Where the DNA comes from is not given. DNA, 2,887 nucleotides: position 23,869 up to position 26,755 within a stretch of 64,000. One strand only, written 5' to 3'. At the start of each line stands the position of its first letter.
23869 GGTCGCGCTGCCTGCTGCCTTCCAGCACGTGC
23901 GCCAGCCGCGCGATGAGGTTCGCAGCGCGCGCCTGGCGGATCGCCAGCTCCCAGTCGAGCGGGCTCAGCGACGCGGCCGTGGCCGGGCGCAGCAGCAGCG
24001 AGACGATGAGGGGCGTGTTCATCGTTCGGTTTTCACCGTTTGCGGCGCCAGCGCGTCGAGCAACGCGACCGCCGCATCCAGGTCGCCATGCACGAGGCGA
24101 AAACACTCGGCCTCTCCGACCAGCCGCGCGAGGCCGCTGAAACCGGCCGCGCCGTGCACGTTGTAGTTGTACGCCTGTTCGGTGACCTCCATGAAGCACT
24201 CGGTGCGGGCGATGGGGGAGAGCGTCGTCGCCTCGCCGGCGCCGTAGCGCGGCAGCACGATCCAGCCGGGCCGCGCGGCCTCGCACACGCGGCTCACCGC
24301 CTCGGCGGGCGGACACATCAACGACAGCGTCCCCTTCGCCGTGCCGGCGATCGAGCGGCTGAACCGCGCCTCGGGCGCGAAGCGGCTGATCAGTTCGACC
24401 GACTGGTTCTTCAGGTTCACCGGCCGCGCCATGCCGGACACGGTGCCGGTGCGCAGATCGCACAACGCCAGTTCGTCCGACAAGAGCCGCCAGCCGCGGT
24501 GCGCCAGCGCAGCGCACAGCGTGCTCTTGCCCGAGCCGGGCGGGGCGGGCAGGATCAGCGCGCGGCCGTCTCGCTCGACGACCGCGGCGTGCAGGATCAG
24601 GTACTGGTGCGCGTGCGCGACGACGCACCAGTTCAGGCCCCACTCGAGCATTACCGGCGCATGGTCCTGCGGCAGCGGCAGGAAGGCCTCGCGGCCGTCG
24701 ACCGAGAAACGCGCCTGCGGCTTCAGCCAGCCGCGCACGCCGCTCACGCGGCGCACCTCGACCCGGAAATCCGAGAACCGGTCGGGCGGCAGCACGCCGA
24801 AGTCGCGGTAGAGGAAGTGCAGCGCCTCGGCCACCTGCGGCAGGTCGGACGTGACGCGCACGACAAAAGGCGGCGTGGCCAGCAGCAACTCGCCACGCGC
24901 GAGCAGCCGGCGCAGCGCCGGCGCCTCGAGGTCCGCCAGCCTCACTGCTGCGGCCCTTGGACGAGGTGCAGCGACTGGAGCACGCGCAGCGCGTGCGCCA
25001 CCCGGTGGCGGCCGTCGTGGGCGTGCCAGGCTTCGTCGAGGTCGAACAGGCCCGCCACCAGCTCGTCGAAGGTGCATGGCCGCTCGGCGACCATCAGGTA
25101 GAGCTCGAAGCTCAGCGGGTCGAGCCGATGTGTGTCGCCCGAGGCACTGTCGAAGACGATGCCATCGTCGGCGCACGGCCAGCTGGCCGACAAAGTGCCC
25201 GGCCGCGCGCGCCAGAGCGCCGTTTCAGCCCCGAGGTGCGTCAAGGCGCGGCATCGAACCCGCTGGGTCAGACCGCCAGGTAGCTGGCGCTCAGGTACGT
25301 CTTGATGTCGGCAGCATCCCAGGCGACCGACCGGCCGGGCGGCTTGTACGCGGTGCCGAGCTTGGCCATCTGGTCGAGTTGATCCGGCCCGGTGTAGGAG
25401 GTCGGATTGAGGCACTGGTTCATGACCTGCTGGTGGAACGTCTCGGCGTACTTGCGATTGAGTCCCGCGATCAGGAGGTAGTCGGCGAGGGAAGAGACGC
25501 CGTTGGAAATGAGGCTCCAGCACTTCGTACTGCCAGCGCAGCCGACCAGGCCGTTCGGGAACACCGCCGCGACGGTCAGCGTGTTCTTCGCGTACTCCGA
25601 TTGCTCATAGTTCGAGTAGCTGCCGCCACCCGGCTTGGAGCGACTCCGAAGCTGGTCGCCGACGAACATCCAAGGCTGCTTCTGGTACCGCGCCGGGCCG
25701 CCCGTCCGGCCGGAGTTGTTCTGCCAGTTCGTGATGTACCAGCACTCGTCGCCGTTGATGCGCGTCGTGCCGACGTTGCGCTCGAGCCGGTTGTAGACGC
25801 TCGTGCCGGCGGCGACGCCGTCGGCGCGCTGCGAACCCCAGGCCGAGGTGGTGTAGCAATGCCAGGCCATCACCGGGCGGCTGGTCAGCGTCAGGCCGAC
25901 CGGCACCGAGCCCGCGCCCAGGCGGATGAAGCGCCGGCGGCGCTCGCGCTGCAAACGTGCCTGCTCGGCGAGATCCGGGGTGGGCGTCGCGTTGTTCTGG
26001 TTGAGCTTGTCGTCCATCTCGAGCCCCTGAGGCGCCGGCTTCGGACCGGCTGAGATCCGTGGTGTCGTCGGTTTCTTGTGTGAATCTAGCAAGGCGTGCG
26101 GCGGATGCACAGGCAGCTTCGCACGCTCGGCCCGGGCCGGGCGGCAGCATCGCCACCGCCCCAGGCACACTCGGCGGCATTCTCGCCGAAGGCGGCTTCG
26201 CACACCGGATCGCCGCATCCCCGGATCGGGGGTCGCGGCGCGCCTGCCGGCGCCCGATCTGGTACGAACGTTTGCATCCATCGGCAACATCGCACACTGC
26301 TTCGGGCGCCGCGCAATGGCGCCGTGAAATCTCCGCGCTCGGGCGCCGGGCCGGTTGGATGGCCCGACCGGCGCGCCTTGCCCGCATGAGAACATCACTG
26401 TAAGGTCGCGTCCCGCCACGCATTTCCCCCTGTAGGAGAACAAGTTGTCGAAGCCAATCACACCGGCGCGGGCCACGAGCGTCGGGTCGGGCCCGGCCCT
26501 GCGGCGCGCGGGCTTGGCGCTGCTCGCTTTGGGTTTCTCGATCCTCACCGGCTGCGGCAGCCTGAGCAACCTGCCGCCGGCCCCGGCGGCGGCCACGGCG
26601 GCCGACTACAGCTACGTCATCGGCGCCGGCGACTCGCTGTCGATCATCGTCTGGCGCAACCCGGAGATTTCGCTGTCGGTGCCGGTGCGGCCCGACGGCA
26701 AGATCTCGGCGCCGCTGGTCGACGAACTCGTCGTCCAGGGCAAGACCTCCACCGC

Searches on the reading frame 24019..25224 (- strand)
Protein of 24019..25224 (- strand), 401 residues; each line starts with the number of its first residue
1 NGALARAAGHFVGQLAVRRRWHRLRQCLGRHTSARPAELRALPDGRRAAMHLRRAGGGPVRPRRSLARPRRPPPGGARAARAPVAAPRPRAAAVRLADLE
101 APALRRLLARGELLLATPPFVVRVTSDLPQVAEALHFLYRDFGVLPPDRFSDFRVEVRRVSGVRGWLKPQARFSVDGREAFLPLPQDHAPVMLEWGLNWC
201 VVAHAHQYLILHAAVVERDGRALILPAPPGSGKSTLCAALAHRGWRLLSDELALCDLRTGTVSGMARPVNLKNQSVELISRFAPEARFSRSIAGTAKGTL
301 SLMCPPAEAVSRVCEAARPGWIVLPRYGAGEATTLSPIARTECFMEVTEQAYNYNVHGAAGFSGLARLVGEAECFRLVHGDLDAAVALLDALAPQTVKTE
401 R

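Call 29: search_protein_families(library=ncbifam, proteins=[window:24019-25224:-], max_evalue=0.00001)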
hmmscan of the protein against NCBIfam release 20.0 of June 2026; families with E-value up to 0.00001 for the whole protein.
window:24019-25224:- (401 aa): 2 families
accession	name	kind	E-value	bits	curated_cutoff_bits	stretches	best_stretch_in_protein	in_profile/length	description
TIGR04352.1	HprK_rel_A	equivalog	1.5e-113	378.6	200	1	114-392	2-280/280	HprK-related kinase A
TIGR04249.1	SCM_chp_ScmC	equivalog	2.2e-07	30.5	125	1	209-254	126-170/292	SynChlorMet cassette protein ScmC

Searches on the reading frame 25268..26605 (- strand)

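Call 29: search_protein_families(library=ncbifam, proteins=[window:25268-26605:-], max_evalue=0.00001)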
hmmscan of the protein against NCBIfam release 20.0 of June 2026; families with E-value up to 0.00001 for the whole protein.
window:25268-26605:- (445 aa): 0 families

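Call 40: search_protein_families(library=pfam, proteins=[window:25268-26605:-], max_evalue=1)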
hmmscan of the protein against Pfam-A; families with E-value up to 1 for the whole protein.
window:25268-26605:- (445 aa): 1 family
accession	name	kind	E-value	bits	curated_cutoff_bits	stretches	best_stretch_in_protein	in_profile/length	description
PF04523.18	Herpes_U30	-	0.38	9.1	25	1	364-403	333-372/907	Herpes virus tegument protein U30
